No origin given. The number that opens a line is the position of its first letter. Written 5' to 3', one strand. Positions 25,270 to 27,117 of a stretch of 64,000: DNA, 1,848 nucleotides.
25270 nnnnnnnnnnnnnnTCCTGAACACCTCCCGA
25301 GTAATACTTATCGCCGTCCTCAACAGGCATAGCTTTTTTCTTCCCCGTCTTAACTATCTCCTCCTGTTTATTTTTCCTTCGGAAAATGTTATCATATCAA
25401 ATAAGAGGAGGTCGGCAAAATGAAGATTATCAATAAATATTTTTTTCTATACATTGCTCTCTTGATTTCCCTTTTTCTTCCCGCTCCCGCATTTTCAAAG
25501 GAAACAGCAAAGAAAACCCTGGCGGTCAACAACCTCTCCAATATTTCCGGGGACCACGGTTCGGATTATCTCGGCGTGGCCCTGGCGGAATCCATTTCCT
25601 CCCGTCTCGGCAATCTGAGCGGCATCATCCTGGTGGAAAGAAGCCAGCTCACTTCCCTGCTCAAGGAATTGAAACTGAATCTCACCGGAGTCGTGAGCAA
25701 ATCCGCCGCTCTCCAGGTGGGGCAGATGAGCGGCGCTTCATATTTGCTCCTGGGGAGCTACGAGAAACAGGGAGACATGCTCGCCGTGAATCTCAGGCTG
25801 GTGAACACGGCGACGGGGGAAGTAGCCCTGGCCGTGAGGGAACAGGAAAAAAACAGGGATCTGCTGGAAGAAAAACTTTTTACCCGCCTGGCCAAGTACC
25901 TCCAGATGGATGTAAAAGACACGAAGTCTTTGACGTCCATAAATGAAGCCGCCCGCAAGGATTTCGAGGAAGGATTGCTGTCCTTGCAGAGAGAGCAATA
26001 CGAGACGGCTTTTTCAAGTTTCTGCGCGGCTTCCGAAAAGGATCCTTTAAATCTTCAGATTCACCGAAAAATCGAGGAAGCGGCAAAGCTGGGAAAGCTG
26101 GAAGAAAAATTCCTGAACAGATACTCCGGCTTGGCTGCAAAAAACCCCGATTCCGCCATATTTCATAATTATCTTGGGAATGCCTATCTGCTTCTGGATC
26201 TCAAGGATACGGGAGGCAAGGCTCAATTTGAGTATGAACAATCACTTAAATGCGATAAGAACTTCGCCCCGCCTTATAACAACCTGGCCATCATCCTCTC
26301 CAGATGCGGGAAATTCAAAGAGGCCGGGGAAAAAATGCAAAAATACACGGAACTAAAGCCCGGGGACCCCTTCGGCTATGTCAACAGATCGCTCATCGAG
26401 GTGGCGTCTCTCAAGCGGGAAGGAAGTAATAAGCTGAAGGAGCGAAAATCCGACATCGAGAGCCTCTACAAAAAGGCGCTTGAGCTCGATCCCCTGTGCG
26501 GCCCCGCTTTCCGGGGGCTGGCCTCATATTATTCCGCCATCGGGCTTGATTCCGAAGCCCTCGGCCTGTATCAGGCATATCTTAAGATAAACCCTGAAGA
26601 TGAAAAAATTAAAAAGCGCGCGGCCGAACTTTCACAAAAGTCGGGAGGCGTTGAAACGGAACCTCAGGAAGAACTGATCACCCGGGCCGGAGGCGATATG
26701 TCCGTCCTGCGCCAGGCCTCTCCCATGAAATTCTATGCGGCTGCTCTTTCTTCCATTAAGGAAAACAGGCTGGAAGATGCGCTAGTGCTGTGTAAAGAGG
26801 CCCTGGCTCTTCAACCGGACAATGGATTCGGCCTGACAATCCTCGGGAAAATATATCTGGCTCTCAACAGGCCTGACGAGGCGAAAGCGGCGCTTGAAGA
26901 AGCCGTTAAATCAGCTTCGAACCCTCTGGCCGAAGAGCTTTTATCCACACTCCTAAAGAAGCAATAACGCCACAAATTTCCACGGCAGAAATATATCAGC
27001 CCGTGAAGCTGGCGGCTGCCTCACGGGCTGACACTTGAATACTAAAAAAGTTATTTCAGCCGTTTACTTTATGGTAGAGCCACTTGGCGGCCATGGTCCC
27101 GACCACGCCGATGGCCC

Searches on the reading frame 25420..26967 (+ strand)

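Call 7: search_protein_families(library=pfam, proteins=[window:25420-26967:+], max_evalue=0.01)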
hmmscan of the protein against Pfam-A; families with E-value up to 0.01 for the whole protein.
window:25420-26967:+ (515 aa): 17 families
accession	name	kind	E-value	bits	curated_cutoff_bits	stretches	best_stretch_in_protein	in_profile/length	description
PF13431.12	TPR_17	-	1.7e-17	62.6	24.4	2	272-302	2-32/34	Tetratricopeptide repeat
PF14559.12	TPR_19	-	1e-14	55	25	1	446-508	2-65/68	Tetratricopeptide repeat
PF07719.23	TPR_2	-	1.1e-13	50.6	27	1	473-498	5-30/34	Tetratricopeptide repeat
PF13428.12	TPR_14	-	1.1e-12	47.8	23.5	1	364-404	4-44/44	Tetratricopeptide repeat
PF00515.34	TPR_1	-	1.3e-10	41.1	27.8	0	474-497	6-29/34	Tetratricopeptide repeat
PF13432.12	TPR_16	-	5.4e-10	40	32.7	0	475-504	3-30/65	Tetratricopeptide repeat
PF03783.19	CsgG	-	1e-09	38.5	20.8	2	25-113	17-97/210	Curli production assembly/transport component CsgG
PF13176.12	TPR_7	-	4.6e-08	33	27.9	0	287-317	3-35/36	Tetratricopeptide repeat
PF13181.12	TPR_8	-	1.8e-07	31.2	25.7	1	474-501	6-33/34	Tetratricopeptide repeat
PF13424.12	TPR_12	-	1.4e-06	28.9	30.1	0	450-498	18-74/77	Tetratricopeptide repeat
PF17680.6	FlgO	-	1.4e-05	25.4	22.6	1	30-138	16-120/130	FlgO protein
PF13374.12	TPR_10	-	2e-05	24.9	27.5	0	286-302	5-21/42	Tetratricopeptide repeat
PF13371.12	TPR_9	-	3.5e-05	24.2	35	0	446-501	6-61/73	Tetratricopeptide repeat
PF13414.12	TPR_11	-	4e-05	23.6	26.8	0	233-258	15-40/42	TPR repeat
PF13036.11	LpoB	-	0.00017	22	22.3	1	24-135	18-139/147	Peptidoglycan-synthase activator LpoB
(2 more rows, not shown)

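Call 82: search_protein_families(library=padloc, proteins=[window:25420-26967:+], max_evalue=0.001)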
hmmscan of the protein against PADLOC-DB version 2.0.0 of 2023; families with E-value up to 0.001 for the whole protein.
window:25420-26967:+ (515 aa): 0 families
